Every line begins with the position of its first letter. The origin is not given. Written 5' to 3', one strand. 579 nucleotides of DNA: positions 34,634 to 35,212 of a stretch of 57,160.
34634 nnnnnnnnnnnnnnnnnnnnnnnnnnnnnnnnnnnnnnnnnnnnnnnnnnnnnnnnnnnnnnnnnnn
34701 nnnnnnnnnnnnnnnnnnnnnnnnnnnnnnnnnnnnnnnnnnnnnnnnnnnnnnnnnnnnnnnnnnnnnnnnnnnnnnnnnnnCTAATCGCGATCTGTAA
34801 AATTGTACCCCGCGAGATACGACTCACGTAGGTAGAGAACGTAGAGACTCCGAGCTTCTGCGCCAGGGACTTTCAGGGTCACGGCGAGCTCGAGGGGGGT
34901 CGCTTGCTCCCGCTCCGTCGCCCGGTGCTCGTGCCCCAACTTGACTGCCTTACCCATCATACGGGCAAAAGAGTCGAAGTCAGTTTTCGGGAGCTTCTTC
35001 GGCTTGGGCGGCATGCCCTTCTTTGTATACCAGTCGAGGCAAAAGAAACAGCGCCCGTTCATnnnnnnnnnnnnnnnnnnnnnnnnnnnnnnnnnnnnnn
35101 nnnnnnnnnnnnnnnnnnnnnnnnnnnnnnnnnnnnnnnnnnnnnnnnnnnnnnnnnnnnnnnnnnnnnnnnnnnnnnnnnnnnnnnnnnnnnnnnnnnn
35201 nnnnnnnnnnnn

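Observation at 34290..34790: Array of three hairpins with covarying stems, identical ACTAC loops and 183-bp periodicity in a 500-bp non-coding gap, plus a perfect GATC-rich palindrome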

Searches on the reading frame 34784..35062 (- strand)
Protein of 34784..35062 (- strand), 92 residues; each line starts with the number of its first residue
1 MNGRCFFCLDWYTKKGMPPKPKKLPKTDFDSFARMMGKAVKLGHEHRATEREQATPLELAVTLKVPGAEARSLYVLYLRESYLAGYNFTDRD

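Call 12: search_protein_families(library=pfam, proteins=[window:34784-35062:-], max_evalue=0.01)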
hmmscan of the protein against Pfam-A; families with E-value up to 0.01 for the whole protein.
window:34784-35062:- (92 aa): 0 families

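Call 31: search_protein_families(library=phrogs, proteins=[window:34784-35062:-], max_evalue=0.001)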
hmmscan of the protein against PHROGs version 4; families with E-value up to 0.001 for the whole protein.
window:34784-35062:- (92 aa): 0 families

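Call 33: find_related_loci(query=window:34784-35062:-, collection=viral_contigs, flank=3000)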
Query window:34784-35062:- (92 aa) in viral_contigs; peptide patterns used: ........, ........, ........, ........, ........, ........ (x = any residue, [..] = any of these).
18 stretches matched a pattern; 2 encode a relative of the query (tblastn E <= 1e-3); 2 distinct loci.
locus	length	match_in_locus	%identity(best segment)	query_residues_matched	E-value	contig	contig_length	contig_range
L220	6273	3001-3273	71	1-92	1e-42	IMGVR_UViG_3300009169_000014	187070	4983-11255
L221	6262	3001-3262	71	4-92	6e-34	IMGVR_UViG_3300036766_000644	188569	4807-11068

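Call 54: find_homologous_proteins(query=window:34784-35062:-)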
Query window:34784-35062:- (92 aa): 23 proteins with E <= 0.001 among 23 candidates.
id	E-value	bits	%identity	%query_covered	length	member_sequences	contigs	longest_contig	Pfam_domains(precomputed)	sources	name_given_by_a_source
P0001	2.0e-37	145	91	83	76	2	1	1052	-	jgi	jgi:hypothetical protein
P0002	1.2e-34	136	70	100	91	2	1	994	-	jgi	-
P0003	1.4e-30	123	77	86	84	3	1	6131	-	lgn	-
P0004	1.9e-28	116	74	83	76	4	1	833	-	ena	-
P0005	1.9e-28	116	66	96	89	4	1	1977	-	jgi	-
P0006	5.2e-28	115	78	83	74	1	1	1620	-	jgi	jgi:hypothetical protein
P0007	8.8e-28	114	61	100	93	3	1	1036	-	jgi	-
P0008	1.8e-27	113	76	83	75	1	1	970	-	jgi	jgi:hypothetical protein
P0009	4.1e-27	112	74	83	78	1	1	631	-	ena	-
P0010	4.9e-27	112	72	83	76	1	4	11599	-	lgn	-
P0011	5.4e-27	112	64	96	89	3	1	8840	-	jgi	-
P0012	9.7e-27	111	74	83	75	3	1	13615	-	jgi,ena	-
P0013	3.9e-26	109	76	76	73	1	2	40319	-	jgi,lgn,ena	-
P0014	4.7e-26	109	70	84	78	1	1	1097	-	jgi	jgi:hypothetical protein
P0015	6.2e-26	108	72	83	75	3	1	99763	-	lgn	-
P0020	8.8e-24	101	67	83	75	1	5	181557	-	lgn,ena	-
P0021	1.0e-23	101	70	83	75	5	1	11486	-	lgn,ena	-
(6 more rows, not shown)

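Call 55: find_encoding_contigs(protein=P0020, flank=4000, max_places=3)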
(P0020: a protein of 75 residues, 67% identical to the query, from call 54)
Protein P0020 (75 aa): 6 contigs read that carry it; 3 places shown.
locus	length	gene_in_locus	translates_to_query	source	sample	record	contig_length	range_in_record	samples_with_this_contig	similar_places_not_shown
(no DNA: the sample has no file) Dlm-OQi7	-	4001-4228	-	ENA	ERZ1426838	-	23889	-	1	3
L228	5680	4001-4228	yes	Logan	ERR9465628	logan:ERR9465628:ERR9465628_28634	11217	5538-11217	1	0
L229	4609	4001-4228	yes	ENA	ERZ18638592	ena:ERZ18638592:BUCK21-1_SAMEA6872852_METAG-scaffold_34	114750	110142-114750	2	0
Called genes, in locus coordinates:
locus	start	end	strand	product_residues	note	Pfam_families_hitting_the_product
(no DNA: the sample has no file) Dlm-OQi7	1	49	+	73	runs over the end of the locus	-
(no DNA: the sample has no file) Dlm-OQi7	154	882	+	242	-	-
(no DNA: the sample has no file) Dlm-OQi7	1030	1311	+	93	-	-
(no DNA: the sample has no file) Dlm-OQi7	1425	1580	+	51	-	-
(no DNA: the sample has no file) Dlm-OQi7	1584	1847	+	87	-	-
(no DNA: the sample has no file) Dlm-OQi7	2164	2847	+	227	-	-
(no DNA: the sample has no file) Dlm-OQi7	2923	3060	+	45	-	-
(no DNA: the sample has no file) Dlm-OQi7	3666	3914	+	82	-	-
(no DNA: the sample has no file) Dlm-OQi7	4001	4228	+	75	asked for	-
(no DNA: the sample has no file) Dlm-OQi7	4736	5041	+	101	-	PF12957:DUF3846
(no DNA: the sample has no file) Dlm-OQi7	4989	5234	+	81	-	-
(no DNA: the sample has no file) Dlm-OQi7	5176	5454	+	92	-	-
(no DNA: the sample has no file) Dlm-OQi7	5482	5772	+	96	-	-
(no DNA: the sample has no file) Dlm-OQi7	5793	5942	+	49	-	-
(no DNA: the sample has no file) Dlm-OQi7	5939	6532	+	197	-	-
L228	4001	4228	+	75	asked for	-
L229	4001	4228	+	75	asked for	-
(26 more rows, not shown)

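Call 56: find_encoding_contigs(protein=P0015, flank=4000, max_places=2)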
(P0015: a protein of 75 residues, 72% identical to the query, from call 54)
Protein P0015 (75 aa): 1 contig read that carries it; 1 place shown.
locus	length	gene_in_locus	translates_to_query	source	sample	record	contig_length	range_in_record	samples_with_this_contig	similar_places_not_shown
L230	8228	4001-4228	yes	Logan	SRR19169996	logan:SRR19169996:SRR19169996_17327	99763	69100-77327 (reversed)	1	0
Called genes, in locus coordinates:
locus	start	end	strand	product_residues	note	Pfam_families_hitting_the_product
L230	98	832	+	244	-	-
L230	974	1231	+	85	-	-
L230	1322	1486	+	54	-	-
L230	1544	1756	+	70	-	-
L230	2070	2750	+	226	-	PF13238:AAA_18 (faint)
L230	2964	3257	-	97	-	PF01981:PTH2 (faint)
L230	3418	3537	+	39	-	-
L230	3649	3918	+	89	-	-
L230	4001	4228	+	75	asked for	-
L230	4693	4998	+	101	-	PF12957:DUF3846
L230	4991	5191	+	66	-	-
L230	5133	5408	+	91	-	-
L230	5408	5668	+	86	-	-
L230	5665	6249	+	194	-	-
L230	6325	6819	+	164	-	-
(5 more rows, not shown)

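Call 57: find_encoding_contigs(protein=P0013, flank=4000, max_places=2)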
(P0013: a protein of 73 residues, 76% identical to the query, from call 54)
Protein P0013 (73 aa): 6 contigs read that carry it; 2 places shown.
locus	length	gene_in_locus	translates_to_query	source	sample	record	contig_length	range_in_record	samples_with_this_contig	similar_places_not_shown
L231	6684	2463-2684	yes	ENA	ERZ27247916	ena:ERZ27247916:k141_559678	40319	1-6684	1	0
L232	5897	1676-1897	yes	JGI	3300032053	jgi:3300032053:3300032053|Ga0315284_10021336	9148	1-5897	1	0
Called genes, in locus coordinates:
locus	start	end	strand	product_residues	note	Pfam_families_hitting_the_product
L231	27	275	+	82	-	-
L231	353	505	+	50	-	-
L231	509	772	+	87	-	-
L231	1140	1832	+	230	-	-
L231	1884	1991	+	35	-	-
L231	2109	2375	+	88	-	-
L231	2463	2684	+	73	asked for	-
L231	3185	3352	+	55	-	-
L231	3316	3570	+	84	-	-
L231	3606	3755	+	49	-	-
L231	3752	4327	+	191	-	-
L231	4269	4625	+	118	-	-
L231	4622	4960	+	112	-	-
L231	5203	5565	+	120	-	-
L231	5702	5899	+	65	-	-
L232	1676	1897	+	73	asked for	-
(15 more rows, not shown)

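Call 58: find_encoding_contigs(protein=P0012, flank=4000, max_places=1)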
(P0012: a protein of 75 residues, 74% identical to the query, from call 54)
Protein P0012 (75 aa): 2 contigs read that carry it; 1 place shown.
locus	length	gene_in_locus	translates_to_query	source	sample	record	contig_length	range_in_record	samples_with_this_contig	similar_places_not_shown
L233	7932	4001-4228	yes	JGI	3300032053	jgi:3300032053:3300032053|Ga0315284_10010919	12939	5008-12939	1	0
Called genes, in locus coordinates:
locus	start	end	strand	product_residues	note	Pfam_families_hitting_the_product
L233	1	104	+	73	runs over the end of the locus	-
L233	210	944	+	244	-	-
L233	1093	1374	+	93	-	-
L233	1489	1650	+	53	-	-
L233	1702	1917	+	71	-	-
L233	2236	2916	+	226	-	-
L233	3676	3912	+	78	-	-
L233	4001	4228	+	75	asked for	-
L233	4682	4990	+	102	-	PF12957:DUF3846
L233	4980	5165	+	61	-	-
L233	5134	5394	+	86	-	-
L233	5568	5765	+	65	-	-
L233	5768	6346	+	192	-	-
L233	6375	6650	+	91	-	-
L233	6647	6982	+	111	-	-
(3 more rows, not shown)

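Call 59: find_encoding_contigs(protein=P0010, flank=4000, max_places=2)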
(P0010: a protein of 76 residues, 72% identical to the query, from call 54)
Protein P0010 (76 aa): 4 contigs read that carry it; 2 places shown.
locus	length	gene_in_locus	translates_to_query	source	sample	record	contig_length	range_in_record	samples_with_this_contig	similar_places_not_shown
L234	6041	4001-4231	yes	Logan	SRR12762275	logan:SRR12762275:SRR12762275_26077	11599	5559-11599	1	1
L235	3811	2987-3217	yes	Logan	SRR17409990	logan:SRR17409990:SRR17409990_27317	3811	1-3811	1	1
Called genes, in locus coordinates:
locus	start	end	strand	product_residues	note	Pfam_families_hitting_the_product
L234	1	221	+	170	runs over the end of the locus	PF26211:Phage_phiTE_072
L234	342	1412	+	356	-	-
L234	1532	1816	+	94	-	-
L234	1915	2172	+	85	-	-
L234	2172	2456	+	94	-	-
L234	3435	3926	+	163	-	-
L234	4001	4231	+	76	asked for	-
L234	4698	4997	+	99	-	PF12957:DUF3846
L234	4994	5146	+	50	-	-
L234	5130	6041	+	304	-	?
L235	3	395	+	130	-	?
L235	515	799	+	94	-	-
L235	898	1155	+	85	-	-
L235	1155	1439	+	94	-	-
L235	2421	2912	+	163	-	-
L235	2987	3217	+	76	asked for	-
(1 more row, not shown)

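Call 60: find_encoding_contigs(protein=P0011, flank=4000, max_places=1)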
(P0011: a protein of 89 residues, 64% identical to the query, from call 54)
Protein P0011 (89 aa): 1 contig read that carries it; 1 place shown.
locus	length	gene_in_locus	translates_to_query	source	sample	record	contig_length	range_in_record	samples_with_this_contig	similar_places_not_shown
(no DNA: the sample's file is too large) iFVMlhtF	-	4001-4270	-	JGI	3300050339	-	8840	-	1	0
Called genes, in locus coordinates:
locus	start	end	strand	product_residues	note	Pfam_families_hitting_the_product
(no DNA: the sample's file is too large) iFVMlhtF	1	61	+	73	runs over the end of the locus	-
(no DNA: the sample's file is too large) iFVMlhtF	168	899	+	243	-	-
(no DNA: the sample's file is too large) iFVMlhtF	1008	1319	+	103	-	-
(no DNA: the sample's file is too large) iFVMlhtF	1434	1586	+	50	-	-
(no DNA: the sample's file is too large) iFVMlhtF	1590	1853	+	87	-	-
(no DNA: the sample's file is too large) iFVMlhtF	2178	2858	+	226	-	-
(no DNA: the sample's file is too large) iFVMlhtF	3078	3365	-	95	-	-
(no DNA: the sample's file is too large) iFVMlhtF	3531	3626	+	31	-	-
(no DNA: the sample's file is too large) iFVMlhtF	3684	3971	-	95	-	-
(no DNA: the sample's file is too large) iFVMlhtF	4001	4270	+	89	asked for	-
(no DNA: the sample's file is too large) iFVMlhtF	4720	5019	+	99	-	PF12957:DUF3846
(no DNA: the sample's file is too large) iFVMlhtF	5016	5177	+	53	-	-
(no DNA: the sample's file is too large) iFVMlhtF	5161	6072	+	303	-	-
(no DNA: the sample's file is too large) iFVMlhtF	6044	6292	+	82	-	-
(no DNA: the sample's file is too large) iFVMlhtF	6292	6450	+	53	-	?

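Call 61: find_encoding_contigs(protein=P0021, flank=4000, max_places=1)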
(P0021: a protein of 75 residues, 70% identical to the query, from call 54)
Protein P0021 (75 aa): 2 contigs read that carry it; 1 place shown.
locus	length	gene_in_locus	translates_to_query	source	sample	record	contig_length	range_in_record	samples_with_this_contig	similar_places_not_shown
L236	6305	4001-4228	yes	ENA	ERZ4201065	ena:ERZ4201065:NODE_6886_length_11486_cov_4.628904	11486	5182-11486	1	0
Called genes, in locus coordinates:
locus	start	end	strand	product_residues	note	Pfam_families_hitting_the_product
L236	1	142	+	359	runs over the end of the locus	-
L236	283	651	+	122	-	-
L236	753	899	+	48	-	-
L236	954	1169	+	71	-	-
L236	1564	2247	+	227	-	-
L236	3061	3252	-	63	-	-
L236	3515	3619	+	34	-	-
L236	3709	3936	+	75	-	-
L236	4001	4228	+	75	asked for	-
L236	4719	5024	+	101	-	PF12957:DUF3846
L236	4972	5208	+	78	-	-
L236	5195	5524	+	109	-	-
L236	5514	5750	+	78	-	-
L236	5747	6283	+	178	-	-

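Call 81: predict_structure(alignment_id=A7)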
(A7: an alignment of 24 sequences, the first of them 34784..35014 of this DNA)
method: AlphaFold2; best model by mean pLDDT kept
length: 76 residues; sequences in the alignment: 24
mean_pLDDT: 84.7   pTM: 0.73
mean pLDDT of the five models: 84.7, 84.5, 83.8, 80.0, 79.6
residues with pLDDT >= 90: 42; 70-90: 21; 50-70: 12; < 50: 1
segments of 3 or more residues with pLDDT < 50: none
pLDDT, mean of each block of 10 residues (from residue 1): 56 87 97 94 90 79 95 76
secondary structure, 60 per line:
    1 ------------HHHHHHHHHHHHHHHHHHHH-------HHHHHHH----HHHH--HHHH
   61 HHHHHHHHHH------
elements in order: H13-32 H40-46 H51-54 H57-70

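Call 83: fold_search(model_id=the predicted structure, library=pdb)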
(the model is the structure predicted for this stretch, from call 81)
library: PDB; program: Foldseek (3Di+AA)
matches with E <= 10: 35; with E <= 0.001: 0
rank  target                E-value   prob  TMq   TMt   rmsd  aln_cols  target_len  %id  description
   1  7eiv_B                2.3e+00  0.15  0.32  0.10   9.0        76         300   17  heterotetrameric glycyl-tRNA synthetase from Escherichia coli (released 2021-08-11)
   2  2vt2_A                2.7e+00  0.35  0.44  0.21   4.1        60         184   18  Structure and functional properties of the Bacillus subtilis transcriptional repressor Rex (released 2008-09-09)
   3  2ras_A                3.0e+00  0.33  0.45  0.21   3.4        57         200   19  Crystal structure of a putative tetr/acrr family transcriptional regulator (saro_0558) from novosphingobium aromaticiv (released 2007-10-16)
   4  7eiv_A                3.2e+00  0.13  0.32  0.10   9.0        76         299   17  heterotetrameric glycyl-tRNA synthetase from Escherichia coli (released 2021-08-11)
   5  1l0o_C                3.3e+00  0.30  0.42  0.52   3.8        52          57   23  Crystal Structure of the Bacillus stearothermophilus Anti-Sigma Factor SpoIIAB with the Sporulation Sigma Factor Sigma (released 2002-04-03)
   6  7qcf_C                4.2e+00  0.10  0.32  0.11   9.2        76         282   17  X-ray crystallographic structure of E. coli K-12 glycyl-tRNA synthetase alpha subunit (glyQ) (released 2022-05-04)
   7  2qyo_B                4.9e+00  0.13  0.39  0.12   5.5        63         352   16  Crystal structure of isoflavone O-methyltransferase homolog in complex with biochanin A and SAH (released 2008-08-26)
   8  2ao9_H                4.9e+00  0.11  0.32  0.23   5.9        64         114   16  Structural Genomics, The crystal structure of a Phage protein (phBC6A51) from Bacillus cereus ATCC 14579 (released 2005-09-27)
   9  2ao9_E                4.9e+00  0.10  0.33  0.24   5.9        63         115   14  Structural Genomics, The crystal structure of a Phage protein (phBC6A51) from Bacillus cereus ATCC 14579 (released 2005-09-27)
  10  8grz                  5.5e+00  0.14  0.41  0.24   6.1        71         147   17  X-ray crystal structure of V71C human neuroglobin mutant (released 2023-09-06)
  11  4ad9_B                6.2e+00  0.18  0.47  0.15   3.3        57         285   16  Crystal structure of human LACTB2. (released 2012-02-01)
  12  4ad9_A                6.2e+00  0.18  0.47  0.15   3.4        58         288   16  Crystal structure of human LACTB2. (released 2012-02-01)
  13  2lso_MODEL_1_A        6.2e+00  0.09  0.32  0.30   4.7        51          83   14  Solution NMR Structure of the Globular Domain of Human Histone H1x, Northeast Structural Genomics Consortium ( (released 2012-06-13)
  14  2ao9_F                6.2e+00  0.09  0.33  0.24   6.2        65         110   14  Structural Genomics, The crystal structure of a Phage protein (phBC6A51) from Bacillus cereus ATCC 14579 (released 2005-09-27)
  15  7qcf_B                6.2e+00  0.08  0.32  0.11   9.2        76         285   17  X-ray crystallographic structure of E. coli K-12 glycyl-tRNA synthetase alpha subunit (glyQ) (released 2022-05-04)
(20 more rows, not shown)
